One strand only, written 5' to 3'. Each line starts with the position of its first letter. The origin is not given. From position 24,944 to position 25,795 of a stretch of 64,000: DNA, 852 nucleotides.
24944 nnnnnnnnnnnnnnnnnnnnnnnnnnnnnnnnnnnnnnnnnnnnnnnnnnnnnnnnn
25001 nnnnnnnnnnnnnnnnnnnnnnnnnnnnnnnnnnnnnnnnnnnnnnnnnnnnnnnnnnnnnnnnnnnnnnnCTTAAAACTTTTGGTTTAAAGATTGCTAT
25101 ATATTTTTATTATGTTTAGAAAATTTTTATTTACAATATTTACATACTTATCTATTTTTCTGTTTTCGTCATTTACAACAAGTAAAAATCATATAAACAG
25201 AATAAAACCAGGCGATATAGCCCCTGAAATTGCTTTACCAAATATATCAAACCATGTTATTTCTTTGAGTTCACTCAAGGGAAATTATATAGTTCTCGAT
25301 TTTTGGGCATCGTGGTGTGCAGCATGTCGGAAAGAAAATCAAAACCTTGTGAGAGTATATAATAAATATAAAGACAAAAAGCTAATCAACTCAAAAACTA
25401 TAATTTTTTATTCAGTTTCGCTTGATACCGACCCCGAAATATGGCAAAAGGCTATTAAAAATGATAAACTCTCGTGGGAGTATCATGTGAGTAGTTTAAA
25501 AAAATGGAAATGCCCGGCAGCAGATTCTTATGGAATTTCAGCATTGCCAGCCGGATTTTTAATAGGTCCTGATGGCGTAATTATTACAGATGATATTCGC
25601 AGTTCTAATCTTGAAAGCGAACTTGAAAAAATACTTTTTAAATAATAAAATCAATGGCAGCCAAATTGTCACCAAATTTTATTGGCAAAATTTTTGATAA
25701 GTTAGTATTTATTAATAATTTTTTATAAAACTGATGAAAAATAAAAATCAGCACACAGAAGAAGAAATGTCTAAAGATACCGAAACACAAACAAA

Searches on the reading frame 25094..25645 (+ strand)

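Call 41: search_protein_families(library=pfam, proteins=[window:25094-25645:+], max_evalue=0.0001)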
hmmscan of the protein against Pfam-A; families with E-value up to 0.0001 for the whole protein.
window:25094-25645:+ (183 aa): 5 families
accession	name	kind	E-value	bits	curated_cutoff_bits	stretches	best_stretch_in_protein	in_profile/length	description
PF00578.27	AhpC-TSA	-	4.8e-14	52.8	26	1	39-163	1-121/124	AhpC/TSA family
PF13905.12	Thioredoxin_8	-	3.1e-13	50.3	27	1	63-161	1-92/94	Thioredoxin-like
PF08534.16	Redoxin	-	6.5e-10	39.4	26.6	1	38-180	1-147/148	Redoxin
PF00085.26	Thioredoxin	-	7.3e-06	26.4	23.5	1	64-117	19-65/103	Thioredoxin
PF13098.12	Thioredoxin_2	-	5e-05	24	27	1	62-157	4-82/104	Thioredoxin-like domain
